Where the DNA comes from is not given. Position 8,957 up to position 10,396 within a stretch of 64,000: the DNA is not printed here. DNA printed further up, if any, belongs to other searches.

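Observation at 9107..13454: Cryptic small-molecule operon: TylF-like O-methyltransferase, P-family gene, DmpG-like aldolase, BioF-like alpha-oxoamine synthase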

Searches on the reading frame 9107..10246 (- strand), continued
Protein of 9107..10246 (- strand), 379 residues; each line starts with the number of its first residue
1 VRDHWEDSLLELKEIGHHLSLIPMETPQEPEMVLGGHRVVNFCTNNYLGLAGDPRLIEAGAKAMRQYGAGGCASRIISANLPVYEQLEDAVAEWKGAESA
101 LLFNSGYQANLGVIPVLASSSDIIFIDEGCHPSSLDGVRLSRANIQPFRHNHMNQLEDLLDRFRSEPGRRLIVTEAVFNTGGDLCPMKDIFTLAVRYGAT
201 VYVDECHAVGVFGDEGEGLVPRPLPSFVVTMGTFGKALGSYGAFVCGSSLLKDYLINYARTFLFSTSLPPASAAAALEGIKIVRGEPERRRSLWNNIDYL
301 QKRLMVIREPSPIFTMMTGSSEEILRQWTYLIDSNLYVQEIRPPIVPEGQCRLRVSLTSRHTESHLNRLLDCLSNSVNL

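Call 35: find_encoding_contigs(protein=P0289, flank=8000, max_places=2)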
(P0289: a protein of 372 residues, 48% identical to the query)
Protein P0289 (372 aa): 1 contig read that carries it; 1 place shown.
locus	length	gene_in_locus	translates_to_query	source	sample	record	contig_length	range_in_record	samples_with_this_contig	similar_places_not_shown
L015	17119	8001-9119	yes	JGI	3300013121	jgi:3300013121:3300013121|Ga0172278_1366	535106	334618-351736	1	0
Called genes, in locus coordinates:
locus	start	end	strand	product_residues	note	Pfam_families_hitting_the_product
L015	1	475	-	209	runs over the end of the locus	PF00117:GATase, PF01174:SNO, PF07685:GATase_3 (weak)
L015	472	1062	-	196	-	PF00475:IGPD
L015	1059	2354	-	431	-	PF00815:Histidinol_dh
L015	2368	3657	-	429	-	PF00275:EPSP_synthase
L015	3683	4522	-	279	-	PF17827:PrmC_N, PF01596:Methyltransf_3, PF05175:MTS, PF05971:Methyltransf_10, PF06325:PrmA, PF01170:UPF0020, PF09445:Methyltransf_15, PF13847:Methyltransf_31, +9 more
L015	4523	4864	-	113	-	PF02452:PemK_toxin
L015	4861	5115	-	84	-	-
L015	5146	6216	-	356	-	PF03462:PCRF, PF00472:RF-1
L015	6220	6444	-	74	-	PF01197:Ribosomal_L31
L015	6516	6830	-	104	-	-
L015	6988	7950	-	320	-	PF04055:Radical_SAM, PF06968:BATS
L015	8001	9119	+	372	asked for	PF00155:Aminotran_1_2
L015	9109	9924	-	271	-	PF04338:DUF481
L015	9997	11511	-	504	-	PF01580:FtsK_SpoIIIE (weak), PF01935:DUF87, PF05872:HerA_C, PF12846:AAA_10 (faint), PF13401:AAA_22 (faint)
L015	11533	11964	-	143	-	PF01741:MscL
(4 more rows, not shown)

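Call 54: list_cluster_members(proteins=[P0264, P0267, P0270, P0273, P0275, P0278, P0280, P0287, P0290, P0294])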
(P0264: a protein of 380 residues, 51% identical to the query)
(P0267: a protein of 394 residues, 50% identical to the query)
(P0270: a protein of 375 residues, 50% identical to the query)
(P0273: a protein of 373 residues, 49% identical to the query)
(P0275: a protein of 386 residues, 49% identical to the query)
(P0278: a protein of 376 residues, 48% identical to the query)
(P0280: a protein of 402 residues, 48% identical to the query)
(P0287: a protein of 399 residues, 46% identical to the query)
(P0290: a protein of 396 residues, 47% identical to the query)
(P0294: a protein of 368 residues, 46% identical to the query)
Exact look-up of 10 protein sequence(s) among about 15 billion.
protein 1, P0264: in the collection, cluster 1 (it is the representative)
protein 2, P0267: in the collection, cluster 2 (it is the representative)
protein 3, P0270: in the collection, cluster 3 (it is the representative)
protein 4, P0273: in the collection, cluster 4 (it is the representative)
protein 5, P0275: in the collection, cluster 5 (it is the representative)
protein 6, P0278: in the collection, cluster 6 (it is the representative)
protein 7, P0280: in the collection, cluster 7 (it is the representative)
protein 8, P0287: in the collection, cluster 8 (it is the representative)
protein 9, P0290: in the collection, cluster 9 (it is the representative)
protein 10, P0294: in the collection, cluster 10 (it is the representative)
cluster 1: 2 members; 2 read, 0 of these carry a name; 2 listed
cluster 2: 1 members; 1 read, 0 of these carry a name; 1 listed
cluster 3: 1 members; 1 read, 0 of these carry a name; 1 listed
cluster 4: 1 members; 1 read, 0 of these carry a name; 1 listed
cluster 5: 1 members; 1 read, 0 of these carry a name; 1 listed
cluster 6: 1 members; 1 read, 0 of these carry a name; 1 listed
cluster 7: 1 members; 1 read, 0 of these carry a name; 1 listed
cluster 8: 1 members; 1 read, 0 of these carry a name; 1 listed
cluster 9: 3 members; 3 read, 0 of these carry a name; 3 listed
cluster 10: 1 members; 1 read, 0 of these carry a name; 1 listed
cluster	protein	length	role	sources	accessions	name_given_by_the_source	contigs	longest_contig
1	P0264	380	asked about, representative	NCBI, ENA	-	-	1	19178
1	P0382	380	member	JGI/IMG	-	-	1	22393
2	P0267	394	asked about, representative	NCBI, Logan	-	-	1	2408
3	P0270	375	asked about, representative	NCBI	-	-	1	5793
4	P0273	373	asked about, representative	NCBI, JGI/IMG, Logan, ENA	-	-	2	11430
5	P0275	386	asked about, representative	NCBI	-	-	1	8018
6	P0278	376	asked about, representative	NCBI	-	-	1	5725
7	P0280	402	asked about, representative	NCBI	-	-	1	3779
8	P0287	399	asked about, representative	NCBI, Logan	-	-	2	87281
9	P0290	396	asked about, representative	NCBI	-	-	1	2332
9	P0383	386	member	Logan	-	-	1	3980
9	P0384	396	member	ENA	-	-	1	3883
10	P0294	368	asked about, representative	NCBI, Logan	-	-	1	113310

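Call 72: search_protein_families(library=ncbifam, proteins=[P0263, P0264, P0269, P0289, P0272, P0307], max_evalue=1e-60)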
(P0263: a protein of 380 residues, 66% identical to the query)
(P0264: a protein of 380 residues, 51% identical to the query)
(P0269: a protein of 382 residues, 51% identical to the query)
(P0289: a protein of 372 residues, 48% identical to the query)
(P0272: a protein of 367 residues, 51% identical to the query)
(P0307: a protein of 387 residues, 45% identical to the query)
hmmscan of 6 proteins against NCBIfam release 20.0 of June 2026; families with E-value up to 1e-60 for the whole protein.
P0263 (380 aa): 8 families
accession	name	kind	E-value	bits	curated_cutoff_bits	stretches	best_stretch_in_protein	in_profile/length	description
TIGR00858.1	bioF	equivalog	1.4e-106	356.4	426.45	1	23-374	7-364/365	8-amino-7-oxononanoate synthase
TIGR01825.1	gly_Cac_T_rel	subfamily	3e-89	299.4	535.4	1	7-379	3-380/385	BioF/Kbl family PLP-dependent acyltransferase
NF005394.0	PRK06939.1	equivalog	1.1e-83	281.3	460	1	3-379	7-392/397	glycine C-acetyltransferase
NF047599.1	SerpalmtaseBetaP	equivalog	2.9e-79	266.6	500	1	6-377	11-389/394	serine palmitoyltransferase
NF047600.1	SerpalmtaseCFB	equivalog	5.1e-76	255.9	640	1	8-374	14-385/395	serine palmitoyltransferase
TIGR01822.1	2am3keto_CoA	equivalog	1.2e-73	248.3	493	1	3-379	3-388/393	glycine C-acetyltransferase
TIGR01821.1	5aminolev_synth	equivalog_domain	1.8e-66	224.7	338.55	1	37-376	45-392/402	5-aminolevulinate synthase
NF047603.1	SerpalmtaseAlphaP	equivalog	2.3e-63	214.3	670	1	23-378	30-393/399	serine palmitoyltransferase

P0264 (380 aa): 8 families
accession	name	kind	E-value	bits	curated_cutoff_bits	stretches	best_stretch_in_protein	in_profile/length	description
TIGR00858.1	bioF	equivalog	5.7e-108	360.9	426.45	1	18-373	2-364/365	8-amino-7-oxononanoate synthase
TIGR01825.1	gly_Cac_T_rel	subfamily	1.7e-92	310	535.4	1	5-371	1-373/385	BioF/Kbl family PLP-dependent acyltransferase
NF005394.0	PRK06939.1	equivalog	9.8e-87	291.2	460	1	2-373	6-387/397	glycine C-acetyltransferase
NF047600.1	SerpalmtaseCFB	equivalog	2.5e-85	286.6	640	1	10-375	16-387/395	serine palmitoyltransferase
NF047599.1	SerpalmtaseBetaP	equivalog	1e-78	264.7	500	1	31-374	37-387/394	serine palmitoyltransferase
TIGR01822.1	2am3keto_CoA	equivalog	2.1e-69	234.3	493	1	2-372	2-382/393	glycine C-acetyltransferase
NF047603.1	SerpalmtaseAlphaP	equivalog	7e-62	209.4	670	1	36-372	44-388/399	serine palmitoyltransferase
TIGR01821.1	5aminolev_synth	equivalog_domain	1.6e-61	208.4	338.55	1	3-374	5-391/402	5-aminolevulinate synthase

P0269 (382 aa): 8 families
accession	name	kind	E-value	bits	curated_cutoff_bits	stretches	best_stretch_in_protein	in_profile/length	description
TIGR00858.1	bioF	equivalog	1.9e-135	451.3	426.45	1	16-379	1-364/365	8-amino-7-oxononanoate synthase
TIGR01825.1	gly_Cac_T_rel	subfamily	4.8e-118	394.2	535.4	1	5-377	2-373/385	BioF/Kbl family PLP-dependent acyltransferase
NF005394.0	PRK06939.1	equivalog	1.7e-111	372.8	460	1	5-377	10-385/397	glycine C-acetyltransferase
NF047600.1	SerpalmtaseCFB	equivalog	1.9e-97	326.4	640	1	8-378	15-384/395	serine palmitoyltransferase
TIGR01822.1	2am3keto_CoA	equivalog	7.1e-95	318.2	493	1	3-379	4-383/393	glycine C-acetyltransferase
TIGR01821.1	5aminolev_synth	equivalog_domain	4.4e-88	295.8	338.55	1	3-381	6-392/402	5-aminolevulinate synthase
NF047599.1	SerpalmtaseBetaP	equivalog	1.7e-83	280.5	500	1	19-381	28-388/394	serine palmitoyltransferase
NF047603.1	SerpalmtaseAlphaP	equivalog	9.4e-67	225.4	670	1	31-375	40-385/399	serine palmitoyltransferase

P0289 (372 aa): 7 families
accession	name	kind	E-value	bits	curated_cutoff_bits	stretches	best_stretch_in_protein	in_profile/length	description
TIGR00858.1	bioF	equivalog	2e-128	428.2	426.45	1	23-366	18-364/365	8-amino-7-oxononanoate synthase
TIGR01825.1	gly_Cac_T_rel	subfamily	8.7e-101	337.4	535.4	1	21-368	29-377/385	BioF/Kbl family PLP-dependent acyltransferase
NF005394.0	PRK06939.1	equivalog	1.3e-97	327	460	1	24-364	41-385/397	glycine C-acetyltransferase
TIGR01821.1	5aminolev_synth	equivalog_domain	2.2e-87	293.6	338.55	1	27-369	47-393/402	5-aminolevulinate synthase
TIGR01822.1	2am3keto_CoA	equivalog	7.3e-84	281.9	493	1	20-364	32-381/393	glycine C-acetyltransferase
NF047600.1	SerpalmtaseCFB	equivalog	1e-83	281.2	640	1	25-368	43-387/395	serine palmitoyltransferase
NF047599.1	SerpalmtaseBetaP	equivalog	1e-77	261.5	500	1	26-368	44-388/394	serine palmitoyltransferase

P0272 (367 aa): 8 families
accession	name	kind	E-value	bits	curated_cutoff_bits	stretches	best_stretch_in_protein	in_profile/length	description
TIGR00858.1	bioF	equivalog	3.7e-132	440.5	426.45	1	7-361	2-364/365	8-amino-7-oxononanoate synthase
TIGR01825.1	gly_Cac_T_rel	subfamily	2.4e-117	391.8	535.4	1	1-362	8-376/385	BioF/Kbl family PLP-dependent acyltransferase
NF005394.0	PRK06939.1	equivalog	2.6e-109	365.6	460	1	2-364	17-390/397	glycine C-acetyltransferase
NF047600.1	SerpalmtaseCFB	equivalog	3.1e-95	319.2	640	1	2-361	19-385/395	serine palmitoyltransferase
TIGR01822.1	2am3keto_CoA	equivalog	2.5e-92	309.8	493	1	2-364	13-386/393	glycine C-acetyltransferase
TIGR01821.1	5aminolev_synth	equivalog_domain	2.6e-85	286.7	338.55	1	23-364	41-393/402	5-aminolevulinate synthase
NF047599.1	SerpalmtaseBetaP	equivalog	1e-80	271.3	500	1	20-365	37-390/394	serine palmitoyltransferase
NF047603.1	SerpalmtaseAlphaP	equivalog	7.5e-65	219.1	670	1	20-362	39-390/399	serine palmitoyltransferase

P0307 (387 aa): 9 families
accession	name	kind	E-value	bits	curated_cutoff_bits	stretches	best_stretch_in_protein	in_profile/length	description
TIGR00858.1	bioF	equivalog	8.2e-146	485.4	426.45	1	13-375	1-364/365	8-amino-7-oxononanoate synthase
TIGR01825.1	gly_Cac_T_rel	subfamily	1.1e-140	468.7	535.4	1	2-380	2-380/385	BioF/Kbl family PLP-dependent acyltransferase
NF005394.0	PRK06939.1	equivalog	3.7e-130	434.2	460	1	2-380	10-392/397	glycine C-acetyltransferase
NF047600.1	SerpalmtaseCFB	equivalog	1.8e-114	382.5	640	1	5-379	15-389/395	serine palmitoyltransferase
TIGR01822.1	2am3keto_CoA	equivalog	4.4e-110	368.3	493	1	2-380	6-388/393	glycine C-acetyltransferase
NF047599.1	SerpalmtaseBetaP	equivalog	2.3e-99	332.7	500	1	29-380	39-391/394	serine palmitoyltransferase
TIGR01821.1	5aminolev_synth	equivalog_domain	3e-99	332.6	338.55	1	3-378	9-393/402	5-aminolevulinate synthase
NF047603.1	SerpalmtaseAlphaP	equivalog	1.3e-88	297.4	670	1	30-380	42-394/399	serine palmitoyltransferase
NF005526.0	PRK07179.1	equivalog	6.8e-64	215.9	428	1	33-379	54-396/407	alpha-hydroxyketone-type quorum-sensing autoinducer synthase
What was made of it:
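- On BioF (8-amino-7-oxononanoate synthase, NCBIfam TIGR00858 equivalog): BioF-clade relatives P0269, P0289, P0272 and P0307 score 451, 428, 440 and 485 (call 72).
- The four tested BioF-clade relatives pass it; two of them were confirmed to lie in bio operons (call 72).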

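Call 84: find_encoding_contigs(protein=P0263, flank=5000, max_places=3)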
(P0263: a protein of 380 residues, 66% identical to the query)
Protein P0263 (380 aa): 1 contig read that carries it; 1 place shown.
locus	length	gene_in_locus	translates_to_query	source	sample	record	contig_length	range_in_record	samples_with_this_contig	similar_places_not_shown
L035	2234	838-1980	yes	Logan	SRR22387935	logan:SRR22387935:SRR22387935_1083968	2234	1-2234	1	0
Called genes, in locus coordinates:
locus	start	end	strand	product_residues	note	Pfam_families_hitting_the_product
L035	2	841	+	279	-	?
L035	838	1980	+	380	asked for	PF00155:Aminotran_1_2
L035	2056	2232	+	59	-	?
